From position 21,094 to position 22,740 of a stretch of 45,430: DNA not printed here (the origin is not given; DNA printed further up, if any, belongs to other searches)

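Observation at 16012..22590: Hybrid respiratory operon: HAO-family octaheme cytochrome c + periplasmic NarG-type molybdoenzyme + small FeS subunit + NrfD-type anchor + chaperone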

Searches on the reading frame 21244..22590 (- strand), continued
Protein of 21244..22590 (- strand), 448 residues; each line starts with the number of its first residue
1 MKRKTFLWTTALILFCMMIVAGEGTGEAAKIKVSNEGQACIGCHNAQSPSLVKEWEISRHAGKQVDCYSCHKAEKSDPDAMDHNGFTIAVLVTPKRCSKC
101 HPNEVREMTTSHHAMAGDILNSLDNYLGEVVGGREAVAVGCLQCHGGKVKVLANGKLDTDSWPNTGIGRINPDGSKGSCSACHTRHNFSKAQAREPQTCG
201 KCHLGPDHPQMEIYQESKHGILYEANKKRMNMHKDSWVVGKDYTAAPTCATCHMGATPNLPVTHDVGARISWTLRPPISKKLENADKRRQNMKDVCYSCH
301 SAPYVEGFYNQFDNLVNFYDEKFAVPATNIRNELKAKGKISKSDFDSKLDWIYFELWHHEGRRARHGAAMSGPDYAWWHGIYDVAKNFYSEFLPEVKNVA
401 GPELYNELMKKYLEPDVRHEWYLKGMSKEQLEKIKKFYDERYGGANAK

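Call 14: find_homologous_proteins(query=window:21244-22590:-, max_evalue=1e-10)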
Query window:21244-22590:- (448 aa): 8000 proteins with E <= 1e-10 among 8000 candidates; the best 120 are listed.
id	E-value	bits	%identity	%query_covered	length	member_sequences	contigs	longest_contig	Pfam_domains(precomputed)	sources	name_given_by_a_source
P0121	0.0e+0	1023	96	98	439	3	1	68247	PF09699.16,PF14537.12,PF13435.12,PF13447.12,PF14522.12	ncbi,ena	-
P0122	7.2e-290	979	90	100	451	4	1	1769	PF09699.16,PF14537.12,PF13435.12,PF13447.12,PF14522.12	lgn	-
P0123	2.8e-283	958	92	96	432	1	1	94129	PF09699.16,PF14537.12,PF13435.12,PF13447.12,PF14522.12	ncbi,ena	-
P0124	5.0e-281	950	90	96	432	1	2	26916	PF09699.16,PF14537.12,PF13435.12,PF13447.12,PF14522.12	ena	-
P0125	9.1e-273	923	84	100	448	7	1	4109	PF09699.16,PF14537.12,PF13435.12,PF13447.12,PF14522.12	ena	-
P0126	2.2e-272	922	84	100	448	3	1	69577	PF09699.16,PF14537.12,PF13435.12,PF13447.12,PF14522.12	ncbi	ncbi:MAG: multiheme c-type cytochrome [Dissulfurispiraceae bacterium]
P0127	1.2e-263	893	83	97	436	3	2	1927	PF09699.16,PF14537.12,PF13435.12,PF13447.12,PF14522.12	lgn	-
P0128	6.1e-260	881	80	100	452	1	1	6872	PF09699.16,PF14537.12,PF13435.12,PF13447.12,PF14522.12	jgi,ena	-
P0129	3.4e-256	868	79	100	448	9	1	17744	PF09699.16,PF14537.12,PF13435.12,PF13447.12,PF14522.12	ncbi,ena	-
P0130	5.5e-256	868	84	92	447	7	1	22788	PF09699.16,PF14537.12,PF13435.12,PF13447.12,PF14522.12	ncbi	ncbi:MAG: multiheme c-type cytochrome [Nitrospirota bacterium]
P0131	7.4e-256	867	79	100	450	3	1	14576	PF09699.16,PF14537.12,PF13435.12,PF13447.12,PF14522.12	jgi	jgi:hydroxylamine dehydrogenase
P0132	1.3e-255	866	84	92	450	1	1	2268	PF14537.12,PF13435.12,PF13447.12,PF14522.12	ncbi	-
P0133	1.5e-255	866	80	100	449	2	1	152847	PF14537.12,PF13435.12,PF13447.12,PF14522.12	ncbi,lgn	-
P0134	2.8e-255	865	84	92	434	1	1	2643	PF14537.12,PF13435.12,PF13447.12,PF14522.12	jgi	jgi:hypothetical protein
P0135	3.3e-255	865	81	99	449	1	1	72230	PF09699.16,PF14537.12,PF13435.12,PF13447.12,PF14522.12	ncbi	-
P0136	1.6e-254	863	79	100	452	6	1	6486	PF09699.16,PF14537.12,PF13435.12,PF13447.12,PF14522.12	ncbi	-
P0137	2.8e-254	862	78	100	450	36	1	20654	PF09699.16,PF14537.12,PF13435.12,PF13447.12,PF14522.12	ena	-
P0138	1.1e-253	860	80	100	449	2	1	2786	PF09699.16,PF14537.12,PF13435.12,PF13447.12,PF14522.12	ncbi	-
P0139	1.8e-253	859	79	99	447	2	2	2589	PF09699.16,PF14537.12,PF13435.12,PF13447.12,PF14522.12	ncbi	-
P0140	1.9e-253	859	78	100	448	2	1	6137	PF09699.16,PF14537.12,PF13435.12,PF13447.12,PF14522.12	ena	-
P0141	1.0e-252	857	79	100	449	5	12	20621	PF09699.16,PF14537.12,PF13435.12,PF13447.12,PF14522.12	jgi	jgi:hydroxylamine dehydrogenase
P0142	1.4e-252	856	79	100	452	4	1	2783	PF09699.16,PF14537.12,PF13435.12,PF13447.12,PF14522.12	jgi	jgi:hydroxylamine dehydrogenase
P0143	2.0e-252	856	78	100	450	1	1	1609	PF09699.16,PF14537.12,PF13435.12,PF03264.20,PF13447.12,PF14522.12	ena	-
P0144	3.8e-252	855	78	100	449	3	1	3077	PF09699.16,PF14537.12,PF13435.12,PF13447.12,PF14522.12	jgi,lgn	jgi:hypothetical protein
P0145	3.8e-252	855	78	100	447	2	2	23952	PF09699.16,PF14537.12,PF13435.12,PF13447.12,PF14522.12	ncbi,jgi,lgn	-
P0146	6.4e-252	854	77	100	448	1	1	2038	PF09699.16,PF14537.12,PF13435.12,PF13447.12,PF14522.12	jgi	-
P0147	8.1e-252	854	79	100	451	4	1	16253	PF09699.16,PF14537.12,PF13435.12,PF13447.12,PF14522.12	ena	-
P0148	8.6e-252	854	78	100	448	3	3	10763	PF09699.16,PF14537.12,PF13435.12,PF13447.12,PF14522.12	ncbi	-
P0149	9.8e-252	854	78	100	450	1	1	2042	PF09699.16,PF14537.12,PF13435.12,PF13447.12,PF14522.12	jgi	-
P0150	1.8e-251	853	79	100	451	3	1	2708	PF09699.16,PF14537.12,PF13435.12,PF13447.12,PF14522.12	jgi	jgi:hydroxylamine dehydrogenase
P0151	3.7e-251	852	80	98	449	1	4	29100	PF09699.16,PF14537.12,PF13435.12,PF13447.12,PF14522.12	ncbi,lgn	-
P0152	3.7e-251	852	79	100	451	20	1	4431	PF14537.12,PF13435.12,PF13447.12,PF14522.12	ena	-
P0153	7.5e-251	851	78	100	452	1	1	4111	PF09699.16,PF14537.12,PF13435.12,PF13447.12,PF14522.12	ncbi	-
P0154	1.4e-250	850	80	96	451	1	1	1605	PF14537.12,PF13435.12,PF13447.12,PF14522.12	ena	-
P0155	1.8e-250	850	78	100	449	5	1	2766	PF09699.16,PF14537.12,PF13435.12,PF13447.12,PF14522.12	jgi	jgi:hypothetical protein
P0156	1.9e-250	849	78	99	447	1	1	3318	PF09699.16,PF14537.12,PF13435.12,PF13447.12,PF14522.12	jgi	jgi:hydroxylamine dehydrogenase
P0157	2.0e-250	849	78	99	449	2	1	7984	PF09699.16,PF14537.12,PF13435.12,PF13447.12,PF14522.12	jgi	jgi:hypothetical protein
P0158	2.1e-250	849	78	99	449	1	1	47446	PF09699.16,PF14537.12,PF13435.12,PF13447.12,PF14522.12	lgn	-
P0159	2.2e-250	849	79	98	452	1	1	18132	PF09699.16,PF14537.12,PF13435.12,PF13447.12,PF14522.12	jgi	jgi:hydroxylamine dehydrogenase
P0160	4.4e-250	848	78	99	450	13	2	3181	PF09699.16,PF14537.12,PF13435.12,PF13447.12,PF14522.12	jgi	-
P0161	5.6e-250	848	77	100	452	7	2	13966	PF09699.16,PF14537.12,PF13435.12,PF13447.12,PF14522.12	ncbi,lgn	-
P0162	6.1e-250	848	77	100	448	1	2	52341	PF09699.16,PF14537.12,PF13435.12,PF13447.12,PF14522.12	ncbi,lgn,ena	-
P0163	7.9e-250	847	78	98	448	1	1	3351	PF14537.12,PF13435.12,PF13447.12,PF14522.12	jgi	jgi:hydroxylamine dehydrogenase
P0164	9.9e-250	847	78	100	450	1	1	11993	PF14537.12,PF13435.12,PF13447.12,PF14522.12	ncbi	-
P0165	1.3e-249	847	77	99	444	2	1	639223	PF09699.16,PF14537.12,PF13435.12,PF13447.12,PF14522.12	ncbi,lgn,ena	-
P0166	3.7e-249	845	80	96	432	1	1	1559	PF09699.16,PF14537.12,PF13435.12,PF13447.12,PF14522.12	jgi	jgi:hypothetical protein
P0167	4.4e-249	845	76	100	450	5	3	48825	PF09699.16,PF14537.12,PF13435.12,PF13447.12,PF14522.12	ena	-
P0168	8.0e-249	844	79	100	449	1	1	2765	PF09699.16,PF14537.12,PF13435.12,PF13447.12,PF14522.12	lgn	-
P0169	1.7e-248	843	78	98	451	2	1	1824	PF09699.16,PF14537.12,PF13435.12,PF13447.12,PF14522.12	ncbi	-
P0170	4.5e-248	842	77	100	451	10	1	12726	PF09699.16,PF14537.12,PF13435.12,PF13447.12,PF14522.12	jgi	-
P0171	6.9e-248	841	77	99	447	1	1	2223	PF09699.16,PF14537.12,PF13435.12,PF13447.12,PF14522.12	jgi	jgi:nitrate/TMAO reductase-like tetraheme cytochrome c subunit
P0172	8.8e-248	841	75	99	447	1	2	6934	PF09699.16,PF14537.12,PF13435.12,PF13447.12,PF14522.12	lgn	-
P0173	1.2e-247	840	77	100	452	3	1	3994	PF09699.16,PF14537.12,PF13435.12,PF13447.12,PF14522.12,PF22113.2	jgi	jgi:hydroxylamine dehydrogenase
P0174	1.4e-247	840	77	99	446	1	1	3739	PF09699.16,PF14537.12,PF13435.12,PF13447.12,PF14522.12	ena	-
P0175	2.1e-247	839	76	100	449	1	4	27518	PF09699.16,PF14537.12,PF13435.12,PF13447.12,PF14522.12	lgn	-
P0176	3.4e-247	839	75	99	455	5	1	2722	PF09699.16,PF14537.12,PF13435.12,PF13447.12,PF14522.12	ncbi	-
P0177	5.7e-247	838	78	100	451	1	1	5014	PF09699.16,PF14537.12,PF13435.12,PF13447.12,PF14522.12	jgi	jgi:hypothetical protein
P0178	6.3e-247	838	77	100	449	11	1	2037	PF09699.16,PF14537.12,PF13435.12,PF13447.12,PF14522.12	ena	-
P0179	1.7e-246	836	76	100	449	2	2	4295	PF14537.12,PF13435.12,PF13447.12,PF14522.12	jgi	jgi:hydroxylamine dehydrogenase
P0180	2.1e-246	836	79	96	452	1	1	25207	PF09699.16,PF14537.12,PF13435.12,PF13447.12,PF14522.12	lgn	-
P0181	2.1e-246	836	78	99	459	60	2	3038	PF14537.12,PF13435.12,PF13447.12,PF14522.12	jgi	jgi:hydroxylamine dehydrogenase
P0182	2.2e-246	836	76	100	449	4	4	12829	PF09699.16,PF14537.12,PF13435.12,PF13447.12,PF14522.12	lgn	-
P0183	2.3e-246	836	77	99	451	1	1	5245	PF14537.12,PF13435.12,PF13447.12,PF14522.12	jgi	jgi:hypothetical protein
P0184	2.9e-246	836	77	99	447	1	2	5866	PF09699.16,PF14537.12,PF13435.12,PF13447.12,PF14522.12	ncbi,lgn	-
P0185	3.3e-246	835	78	97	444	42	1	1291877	PF09699.16,PF14537.12,PF13435.12,PF13447.12,PF14522.12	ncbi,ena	-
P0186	3.6e-246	835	78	99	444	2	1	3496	PF09699.16,PF14537.12,PF13435.12,PF13447.12,PF14522.12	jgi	jgi:hypothetical protein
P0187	5.1e-246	835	77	99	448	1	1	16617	PF14537.12,PF13435.12,PF13447.12,PF14522.12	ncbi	ncbi:MAG: multiheme c-type cytochrome [Dissulfurispiraceae bacterium]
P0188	5.4e-246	835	77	100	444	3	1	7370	PF09699.16,PF14537.12,PF13435.12,PF13447.12,PF14522.12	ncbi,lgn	ncbi:MAG: multiheme c-type cytochrome [Thermodesulfovibrionales bacterium]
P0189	1.1e-245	834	76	99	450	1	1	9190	PF09699.16,PF14537.12,PF13435.12,PF13447.12,PF14522.12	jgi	-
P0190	1.1e-245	834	77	97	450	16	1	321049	PF09699.16,PF14537.12,PF13435.12,PF13447.12,PF14522.12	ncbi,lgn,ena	-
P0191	1.2e-245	834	76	100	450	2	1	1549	PF09699.16,PF14537.12,PF13435.12,PF13447.12,PF14522.12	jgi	jgi:hydroxylamine dehydrogenase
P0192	1.4e-245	833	75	99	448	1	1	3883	PF09699.16,PF14537.12,PF13435.12,PF13447.12,PF14522.12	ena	-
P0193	1.7e-245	833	77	98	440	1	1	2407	PF09699.16,PF14537.12,PF13435.12,PF13447.12,PF14522.12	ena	-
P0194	2.1e-245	833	77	98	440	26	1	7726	PF09699.16,PF14537.12,PF13435.12,PF13447.12,PF14522.12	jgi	jgi:hydroxylamine dehydrogenase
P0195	2.3e-245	833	76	98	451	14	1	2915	PF09699.16,PF14537.12,PF13435.12,PF13447.12,PF14522.12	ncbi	-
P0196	2.5e-245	833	77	99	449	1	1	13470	PF09699.16,PF14537.12,PF13435.12,PF13447.12,PF14522.12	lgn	-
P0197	3.2e-245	832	77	99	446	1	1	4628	PF09699.16,PF14537.12,PF13435.12,PF13447.12,PF14522.12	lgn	-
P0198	7.0e-245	831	77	99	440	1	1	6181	PF09699.16,PF14537.12,PF13435.12,PF13447.12,PF14522.12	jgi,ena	-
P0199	7.4e-245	831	79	93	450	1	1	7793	PF09699.16,PF14537.12,PF13435.12,PF13447.12,PF14522.12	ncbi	-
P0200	8.4e-245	831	76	100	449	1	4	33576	PF09699.16,PF14537.12,PF13435.12,PF13447.12,PF14522.12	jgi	jgi:hydroxylamine dehydrogenase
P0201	1.7e-244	830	76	100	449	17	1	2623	PF09699.16,PF14537.12,PF13435.12,PF13447.12,PF14522.12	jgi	-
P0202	2.3e-244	829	76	99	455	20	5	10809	PF09699.16,PF14537.12,PF13435.12,PF13447.12,PF14522.12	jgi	jgi:hydroxylamine dehydrogenase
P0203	2.3e-244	829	79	94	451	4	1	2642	PF09699.16,PF14537.12,PF13435.12,PF13447.12,PF14522.12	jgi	-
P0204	2.5e-244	829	75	100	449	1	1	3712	PF14537.12,PF13435.12,PF13447.12,PF14522.12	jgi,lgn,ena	-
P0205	3.7e-244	829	77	97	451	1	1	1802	PF09699.16,PF14537.12,PF13435.12,PF13447.12,PF14522.12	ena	-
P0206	4.0e-244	829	75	100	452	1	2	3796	PF09699.16,PF14537.12,PF13435.12,PF13447.12,PF14522.12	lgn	-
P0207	4.5e-244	828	76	100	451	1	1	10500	PF14537.12,PF13435.12,PF13447.12,PF14522.12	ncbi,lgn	ncbi:MAG TPA: multiheme c-type cytochrome [Nitrospirota bacterium]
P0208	5.2e-244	828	76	99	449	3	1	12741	PF09699.16,PF14537.12,PF13435.12,PF13447.12,PF14522.12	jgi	-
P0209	1.1e-243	827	76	97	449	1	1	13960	PF09699.16,PF14537.12,PF13435.12,PF13447.12,PF14522.12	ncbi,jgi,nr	ncbi:MAG TPA: multiheme c-type cytochrome [Burkholderiales bacterium]|nr:multiheme c-type cytochrome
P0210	1.2e-243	827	77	98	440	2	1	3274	PF09699.16,PF14537.12,PF13435.12,PF13447.12,PF14522.12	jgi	jgi:hydroxylamine dehydrogenase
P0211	1.3e-243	827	78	94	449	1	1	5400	PF09699.16,PF14537.12,PF13435.12,PF13447.12,PF14522.12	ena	-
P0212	1.3e-243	827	76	99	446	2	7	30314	PF09699.16,PF14537.12,PF13435.12,PF13447.12,PF14522.12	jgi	jgi:hydroxylamine dehydrogenase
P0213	2.9e-243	826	77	96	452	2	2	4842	PF09699.16,PF14537.12,PF13435.12,PF13447.12,PF14522.12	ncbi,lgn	-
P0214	4.4e-243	825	76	98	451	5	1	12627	PF09699.16,PF14537.12,PF13435.12,PF13447.12,PF14522.12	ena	-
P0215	6.8e-243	825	75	99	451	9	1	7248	PF09699.16,PF14537.12,PF13435.12,PF13447.12,PF14522.12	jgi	jgi:hydroxylamine dehydrogenase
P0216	9.2e-243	824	74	100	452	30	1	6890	PF09699.16,PF14537.12,PF13435.12,PF13447.12,PF14522.12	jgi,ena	-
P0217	9.4e-243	824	77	98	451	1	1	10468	PF14537.12,PF13435.12,PF13447.12,PF14522.12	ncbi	-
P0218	9.9e-243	824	75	99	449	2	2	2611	PF09699.16,PF14537.12,PF13435.12,PF13447.12,PF14522.12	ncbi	-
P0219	1.4e-242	823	75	98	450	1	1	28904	PF09699.16,PF14537.12,PF13435.12,PF13447.12,PF14522.12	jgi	jgi:hypothetical protein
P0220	1.5e-242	823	76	98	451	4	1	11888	PF09699.16,PF14537.12,PF13435.12,PF13447.12,PF14522.12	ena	-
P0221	1.9e-242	823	77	96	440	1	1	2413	PF09699.16,PF14537.12,PF13435.12,PF13447.12,PF14522.12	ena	-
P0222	2.1e-242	823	76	100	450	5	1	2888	PF13435.12,PF13447.12,PF14522.12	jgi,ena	-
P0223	3.8e-242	822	76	97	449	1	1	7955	PF09699.16,PF14537.12,PF13435.12,PF13447.12,PF14522.12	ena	-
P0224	5.4e-242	822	74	99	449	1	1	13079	PF09699.16,PF14537.12,PF13435.12,PF13447.12,PF14522.12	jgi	jgi:hydroxylamine dehydrogenase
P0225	7.4e-242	821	76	98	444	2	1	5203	PF09699.16,PF14537.12,PF13435.12,PF13447.12,PF14522.12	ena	-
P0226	7.5e-242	821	77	96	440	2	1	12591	PF09699.16,PF14537.12,PF13435.12,PF13447.12,PF14522.12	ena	-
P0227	1.0e-241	821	77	96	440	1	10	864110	PF09699.16,PF14537.12,PF13435.12,PF13447.12,PF14522.12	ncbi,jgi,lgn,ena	-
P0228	2.1e-241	820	75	98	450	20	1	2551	PF09699.16,PF14537.12,PF13435.12,PF13447.12,PF14522.12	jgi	jgi:hydroxylamine dehydrogenase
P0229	3.5e-241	819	76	98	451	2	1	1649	PF09699.16,PF14537.12,PF13435.12,PF13447.12,PF14522.12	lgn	-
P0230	5.6e-241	818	78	93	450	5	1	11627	PF09699.16,PF14537.12,PF13435.12,PF13447.12,PF14522.12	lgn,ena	-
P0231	6.4e-241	818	77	95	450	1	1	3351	PF09699.16,PF14537.12,PF13435.12,PF13447.12,PF14522.12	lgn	-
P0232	1.2e-240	817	78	95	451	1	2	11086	PF09699.16,PF14537.12,PF13435.12,PF13447.12,PF14522.12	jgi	-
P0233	1.2e-240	817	75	100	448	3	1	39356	PF09699.16,PF14537.12,PF13435.12,PF13447.12,PF14522.12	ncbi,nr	ncbi:MAG: cytochrome C552 [Nitrospirae bacterium]|nr:cytochrome C552 [Nitrospirota bacterium]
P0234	1.5e-240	817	74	100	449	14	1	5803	PF09699.16,PF14537.12,PF13435.12,PF13447.12,PF14522.12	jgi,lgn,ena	-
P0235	1.5e-240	817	78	93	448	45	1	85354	PF09699.16,PF14537.12,PF13435.12,PF13447.12,PF14522.12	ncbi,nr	ncbi:MAG TPA: multiheme c-type cytochrome [Burkholderiales bacterium]|nr:multiheme c-type cytochrome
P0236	2.0e-240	816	75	99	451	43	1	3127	PF14537.12,PF13435.12,PF13447.12,PF14522.12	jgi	jgi:hypothetical protein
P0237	3.1e-240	816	74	100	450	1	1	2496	PF09699.16,PF14537.12,PF13435.12,PF13447.12,PF14522.12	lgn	-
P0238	4.4e-240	815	73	98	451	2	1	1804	PF09699.16,PF14537.12,PF13435.12,PF13447.12,PF14522.12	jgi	jgi:hydroxylamine dehydrogenase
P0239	1.4e-239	814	78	93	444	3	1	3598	PF09699.16,PF14537.12,PF13435.12,PF13447.12,PF14522.12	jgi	jgi:hypothetical protein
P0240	1.4e-239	814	76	98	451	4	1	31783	PF09699.16,PF14537.12,PF13435.12,PF13447.12,PF14522.12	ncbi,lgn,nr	ncbi:MAG TPA: multiheme c-type cytochrome [Geothrix sp.]|nr:multiheme c-type cytochrome [Geothrix sp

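Call 20: find_related_loci(query=window:21244-22590:-, collection=metagenome_contigs, flank=7000)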
Query window:21244-22590:- (448 aa) in metagenome_contigs; peptide patterns used: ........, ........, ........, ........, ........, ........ (x = any residue, [..] = any of these).
555 stretches matched a pattern; 540 encode a relative of the query (tblastn E <= 1e-3); the best 80 are kept; 80 distinct loci.
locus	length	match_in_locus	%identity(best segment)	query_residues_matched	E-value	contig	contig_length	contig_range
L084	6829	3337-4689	89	1-448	0e+0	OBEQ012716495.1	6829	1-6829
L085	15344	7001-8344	85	1-448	0e+0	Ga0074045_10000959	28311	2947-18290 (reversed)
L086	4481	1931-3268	80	7-448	0e+0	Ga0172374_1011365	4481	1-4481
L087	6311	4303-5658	80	1-448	0e+0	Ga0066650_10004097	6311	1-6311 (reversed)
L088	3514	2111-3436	82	11-448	0e+0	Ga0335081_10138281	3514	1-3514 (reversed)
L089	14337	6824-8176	80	1-448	0e+0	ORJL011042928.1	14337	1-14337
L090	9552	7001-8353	79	1-448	0e+0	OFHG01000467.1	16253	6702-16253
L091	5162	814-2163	78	1-448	0e+0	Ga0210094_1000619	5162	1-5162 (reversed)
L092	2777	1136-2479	77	1-448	0e+0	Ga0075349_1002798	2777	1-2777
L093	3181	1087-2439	78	1-447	0e+0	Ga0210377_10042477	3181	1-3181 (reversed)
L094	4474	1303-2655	79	1-448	0e+0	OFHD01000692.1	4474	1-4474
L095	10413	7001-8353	79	1-448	0e+0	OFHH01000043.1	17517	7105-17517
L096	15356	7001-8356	77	1-448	0e+0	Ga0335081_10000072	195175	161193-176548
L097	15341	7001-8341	79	1-448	0e+0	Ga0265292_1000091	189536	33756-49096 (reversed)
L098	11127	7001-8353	77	1-448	0e+0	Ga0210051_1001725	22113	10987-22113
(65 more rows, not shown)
